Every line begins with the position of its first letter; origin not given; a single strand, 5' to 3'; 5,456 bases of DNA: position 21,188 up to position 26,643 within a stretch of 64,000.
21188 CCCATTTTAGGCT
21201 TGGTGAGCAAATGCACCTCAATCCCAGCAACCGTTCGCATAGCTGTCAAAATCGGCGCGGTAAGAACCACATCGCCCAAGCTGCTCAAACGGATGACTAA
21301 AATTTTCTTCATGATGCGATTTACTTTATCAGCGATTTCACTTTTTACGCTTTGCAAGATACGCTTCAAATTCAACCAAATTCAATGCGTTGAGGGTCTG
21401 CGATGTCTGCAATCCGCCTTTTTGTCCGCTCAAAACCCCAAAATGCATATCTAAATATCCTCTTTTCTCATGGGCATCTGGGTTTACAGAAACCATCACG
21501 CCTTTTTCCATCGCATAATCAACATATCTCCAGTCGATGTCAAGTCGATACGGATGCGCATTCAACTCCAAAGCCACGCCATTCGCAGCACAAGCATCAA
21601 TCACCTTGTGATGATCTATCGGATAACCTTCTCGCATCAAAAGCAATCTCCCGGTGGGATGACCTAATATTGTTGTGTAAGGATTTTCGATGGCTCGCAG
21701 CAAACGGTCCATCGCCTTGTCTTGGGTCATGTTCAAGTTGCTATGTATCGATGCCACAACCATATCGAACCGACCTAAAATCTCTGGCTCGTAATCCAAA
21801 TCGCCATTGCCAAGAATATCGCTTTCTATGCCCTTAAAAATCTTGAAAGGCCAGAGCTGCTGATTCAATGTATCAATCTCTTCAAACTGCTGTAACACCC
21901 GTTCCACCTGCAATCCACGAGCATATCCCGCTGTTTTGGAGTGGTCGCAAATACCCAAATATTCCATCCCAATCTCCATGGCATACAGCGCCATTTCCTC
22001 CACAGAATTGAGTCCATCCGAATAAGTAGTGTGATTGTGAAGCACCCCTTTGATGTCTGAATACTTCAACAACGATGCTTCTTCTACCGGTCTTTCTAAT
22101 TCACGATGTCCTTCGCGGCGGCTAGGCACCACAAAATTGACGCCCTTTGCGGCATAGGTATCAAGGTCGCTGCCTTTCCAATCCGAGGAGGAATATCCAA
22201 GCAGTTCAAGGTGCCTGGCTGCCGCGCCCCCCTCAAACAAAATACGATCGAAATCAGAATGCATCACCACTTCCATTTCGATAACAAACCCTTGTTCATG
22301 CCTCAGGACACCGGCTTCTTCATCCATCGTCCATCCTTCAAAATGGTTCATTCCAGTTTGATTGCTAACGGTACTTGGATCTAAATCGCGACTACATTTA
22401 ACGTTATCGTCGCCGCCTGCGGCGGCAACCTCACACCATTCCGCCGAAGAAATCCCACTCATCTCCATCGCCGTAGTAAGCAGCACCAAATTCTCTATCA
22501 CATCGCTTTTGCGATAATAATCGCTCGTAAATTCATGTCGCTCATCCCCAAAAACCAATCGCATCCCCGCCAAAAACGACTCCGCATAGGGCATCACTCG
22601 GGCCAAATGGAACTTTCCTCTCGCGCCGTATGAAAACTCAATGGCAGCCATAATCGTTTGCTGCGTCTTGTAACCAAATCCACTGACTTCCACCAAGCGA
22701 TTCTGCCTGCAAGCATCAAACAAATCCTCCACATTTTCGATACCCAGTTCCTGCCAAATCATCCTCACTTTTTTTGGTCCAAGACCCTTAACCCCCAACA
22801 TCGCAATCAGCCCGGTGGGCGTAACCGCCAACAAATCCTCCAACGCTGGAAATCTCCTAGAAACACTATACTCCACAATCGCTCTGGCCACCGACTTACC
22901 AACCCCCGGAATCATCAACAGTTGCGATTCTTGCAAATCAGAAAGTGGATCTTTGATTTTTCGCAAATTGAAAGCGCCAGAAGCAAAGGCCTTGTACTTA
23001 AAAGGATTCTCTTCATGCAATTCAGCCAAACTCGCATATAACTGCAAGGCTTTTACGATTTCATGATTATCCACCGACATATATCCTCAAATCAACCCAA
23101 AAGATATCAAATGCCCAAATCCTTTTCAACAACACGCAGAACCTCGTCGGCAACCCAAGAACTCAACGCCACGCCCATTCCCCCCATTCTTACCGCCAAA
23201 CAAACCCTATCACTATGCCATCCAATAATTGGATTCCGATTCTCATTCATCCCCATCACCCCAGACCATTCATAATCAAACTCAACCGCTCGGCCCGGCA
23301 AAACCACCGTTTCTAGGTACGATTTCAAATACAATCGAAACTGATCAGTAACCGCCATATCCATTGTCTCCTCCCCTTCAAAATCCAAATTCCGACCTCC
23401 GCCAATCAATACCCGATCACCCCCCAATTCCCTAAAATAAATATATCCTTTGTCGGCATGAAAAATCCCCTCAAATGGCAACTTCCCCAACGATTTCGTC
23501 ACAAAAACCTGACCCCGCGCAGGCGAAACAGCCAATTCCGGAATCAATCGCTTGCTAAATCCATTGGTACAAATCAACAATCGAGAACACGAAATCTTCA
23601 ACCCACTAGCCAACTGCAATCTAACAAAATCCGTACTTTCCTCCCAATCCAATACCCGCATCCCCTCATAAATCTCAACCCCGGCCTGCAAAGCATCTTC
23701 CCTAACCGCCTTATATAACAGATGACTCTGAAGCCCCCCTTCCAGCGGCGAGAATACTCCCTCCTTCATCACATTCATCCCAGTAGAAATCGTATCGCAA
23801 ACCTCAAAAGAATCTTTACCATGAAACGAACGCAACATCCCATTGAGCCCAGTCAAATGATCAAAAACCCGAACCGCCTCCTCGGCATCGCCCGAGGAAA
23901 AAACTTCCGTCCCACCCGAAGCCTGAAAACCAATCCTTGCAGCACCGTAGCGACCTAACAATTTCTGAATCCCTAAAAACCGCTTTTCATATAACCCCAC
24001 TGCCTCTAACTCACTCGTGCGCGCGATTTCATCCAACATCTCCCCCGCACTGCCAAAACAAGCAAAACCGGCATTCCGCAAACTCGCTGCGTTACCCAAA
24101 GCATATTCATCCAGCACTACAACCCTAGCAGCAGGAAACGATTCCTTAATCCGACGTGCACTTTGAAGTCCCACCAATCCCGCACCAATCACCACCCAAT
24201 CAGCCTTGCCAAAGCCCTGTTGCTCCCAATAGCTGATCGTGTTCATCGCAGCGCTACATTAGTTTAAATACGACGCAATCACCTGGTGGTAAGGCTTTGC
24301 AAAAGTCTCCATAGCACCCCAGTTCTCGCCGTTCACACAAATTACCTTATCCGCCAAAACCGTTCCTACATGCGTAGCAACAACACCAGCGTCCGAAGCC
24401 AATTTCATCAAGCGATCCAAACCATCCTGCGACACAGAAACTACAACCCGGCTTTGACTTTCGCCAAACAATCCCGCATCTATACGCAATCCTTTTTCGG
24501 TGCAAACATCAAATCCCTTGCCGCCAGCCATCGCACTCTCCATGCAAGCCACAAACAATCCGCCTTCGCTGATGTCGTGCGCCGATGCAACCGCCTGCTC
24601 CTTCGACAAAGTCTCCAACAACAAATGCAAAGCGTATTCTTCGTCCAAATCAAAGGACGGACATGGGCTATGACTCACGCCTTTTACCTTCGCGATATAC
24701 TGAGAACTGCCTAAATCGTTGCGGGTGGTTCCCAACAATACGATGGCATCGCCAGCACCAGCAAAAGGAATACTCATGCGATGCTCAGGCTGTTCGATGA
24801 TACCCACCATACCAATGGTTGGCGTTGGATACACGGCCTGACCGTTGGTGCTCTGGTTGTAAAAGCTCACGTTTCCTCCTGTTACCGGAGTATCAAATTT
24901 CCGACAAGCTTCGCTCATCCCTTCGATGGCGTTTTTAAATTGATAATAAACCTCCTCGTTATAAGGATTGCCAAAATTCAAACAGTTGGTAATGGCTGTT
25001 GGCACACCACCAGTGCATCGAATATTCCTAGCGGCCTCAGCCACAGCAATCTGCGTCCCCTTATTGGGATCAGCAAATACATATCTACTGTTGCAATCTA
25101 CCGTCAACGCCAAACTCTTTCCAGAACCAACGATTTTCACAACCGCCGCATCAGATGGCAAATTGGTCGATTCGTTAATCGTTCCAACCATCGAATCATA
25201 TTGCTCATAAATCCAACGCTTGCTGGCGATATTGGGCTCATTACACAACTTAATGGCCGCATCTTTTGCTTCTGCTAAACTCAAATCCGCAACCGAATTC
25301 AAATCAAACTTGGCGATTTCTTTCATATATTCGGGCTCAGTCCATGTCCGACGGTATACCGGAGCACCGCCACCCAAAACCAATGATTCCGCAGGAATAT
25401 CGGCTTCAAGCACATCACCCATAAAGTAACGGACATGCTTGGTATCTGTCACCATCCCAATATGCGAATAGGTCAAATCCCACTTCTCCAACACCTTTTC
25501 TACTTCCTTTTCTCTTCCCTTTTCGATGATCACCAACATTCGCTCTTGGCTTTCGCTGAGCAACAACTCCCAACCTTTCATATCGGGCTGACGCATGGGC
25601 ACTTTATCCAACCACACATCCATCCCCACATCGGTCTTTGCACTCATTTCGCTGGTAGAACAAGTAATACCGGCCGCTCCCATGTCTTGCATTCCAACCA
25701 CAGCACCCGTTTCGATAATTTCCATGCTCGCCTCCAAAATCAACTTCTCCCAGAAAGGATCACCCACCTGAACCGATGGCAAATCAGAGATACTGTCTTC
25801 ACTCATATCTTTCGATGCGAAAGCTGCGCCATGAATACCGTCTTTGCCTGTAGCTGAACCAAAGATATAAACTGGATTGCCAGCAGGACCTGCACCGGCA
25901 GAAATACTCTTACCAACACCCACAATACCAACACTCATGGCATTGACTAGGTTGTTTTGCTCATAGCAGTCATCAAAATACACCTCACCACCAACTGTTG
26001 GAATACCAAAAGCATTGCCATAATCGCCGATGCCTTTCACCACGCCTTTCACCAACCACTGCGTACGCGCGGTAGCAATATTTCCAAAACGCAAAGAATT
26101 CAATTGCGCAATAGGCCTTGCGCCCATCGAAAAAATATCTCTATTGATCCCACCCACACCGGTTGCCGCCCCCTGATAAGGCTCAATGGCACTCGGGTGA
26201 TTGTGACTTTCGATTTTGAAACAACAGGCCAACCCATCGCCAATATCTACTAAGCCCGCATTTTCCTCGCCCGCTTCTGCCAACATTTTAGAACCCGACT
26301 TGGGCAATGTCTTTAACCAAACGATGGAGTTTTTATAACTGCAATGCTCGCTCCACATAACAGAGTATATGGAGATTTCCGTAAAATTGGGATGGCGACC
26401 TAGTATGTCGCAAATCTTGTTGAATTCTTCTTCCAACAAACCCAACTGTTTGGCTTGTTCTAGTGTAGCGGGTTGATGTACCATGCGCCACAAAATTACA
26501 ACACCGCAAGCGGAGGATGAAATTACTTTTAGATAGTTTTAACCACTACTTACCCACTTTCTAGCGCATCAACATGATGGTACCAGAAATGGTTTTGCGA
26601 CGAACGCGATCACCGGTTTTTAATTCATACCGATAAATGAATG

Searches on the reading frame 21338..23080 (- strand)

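Call 7: search_protein_families(library=pfam, proteins=[window:21338-23080:-], max_evalue=0.0001)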
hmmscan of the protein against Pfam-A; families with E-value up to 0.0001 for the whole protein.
window:21338-23080:- (580 aa): 3 families
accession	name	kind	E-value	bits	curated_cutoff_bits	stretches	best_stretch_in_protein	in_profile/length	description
PF14716.13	HHH_8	-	2.2e-12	47.6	30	1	4-71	2-67/73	Helix-hairpin-helix domain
PF14520.12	HHH_5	-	2.5e-12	47.5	27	1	94-147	4-55/57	Helix-hairpin-helix domain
PF02811.25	PHP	-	5.3e-09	37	26.4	1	347-509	2-164/164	PHP domain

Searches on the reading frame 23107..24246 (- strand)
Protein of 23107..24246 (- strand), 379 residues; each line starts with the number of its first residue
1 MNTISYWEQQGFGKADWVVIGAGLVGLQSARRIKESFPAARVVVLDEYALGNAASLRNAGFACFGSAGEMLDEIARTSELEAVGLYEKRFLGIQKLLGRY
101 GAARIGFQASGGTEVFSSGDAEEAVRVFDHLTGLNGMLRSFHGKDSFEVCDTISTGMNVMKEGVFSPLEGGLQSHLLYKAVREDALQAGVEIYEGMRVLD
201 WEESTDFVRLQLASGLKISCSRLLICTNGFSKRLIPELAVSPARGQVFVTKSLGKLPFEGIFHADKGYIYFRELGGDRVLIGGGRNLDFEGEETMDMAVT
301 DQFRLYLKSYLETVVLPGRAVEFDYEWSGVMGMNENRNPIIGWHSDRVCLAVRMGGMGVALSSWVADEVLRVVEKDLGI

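Call 8: search_protein_families(library=pfam, proteins=[window:23107-24246:-], max_evalue=0.0001)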
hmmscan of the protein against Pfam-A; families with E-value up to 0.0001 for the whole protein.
window:23107-24246:- (379 aa): 1 family
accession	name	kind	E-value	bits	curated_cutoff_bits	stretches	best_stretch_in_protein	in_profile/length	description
PF01266.30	DAO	-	1.2e-38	134.1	27.9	1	16-368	1-349/353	FAD dependent oxidoreductase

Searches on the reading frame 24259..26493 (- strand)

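Call 8: search_protein_families(library=pfam, proteins=[window:24259-26493:-], max_evalue=0.0001)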
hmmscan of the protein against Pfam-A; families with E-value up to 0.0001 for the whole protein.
window:24259-26493:- (744 aa): 3 families
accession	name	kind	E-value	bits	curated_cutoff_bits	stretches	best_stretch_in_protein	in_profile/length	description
PF00586.29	AIRS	-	1.2e-54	184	24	2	447-566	2-112/112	AIR synthase related protein, N-terminal domain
PF02769.27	AIRS_C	-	3.3e-50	170.7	23.1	2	204-355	2-152/156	AIR synthase related protein, C-terminal domain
PF18072.6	FGAR-AT_linker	-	5.3e-15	56.1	26.6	1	12-54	5-50/50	Formylglycinamide ribonucleotide amidotransferase linker domain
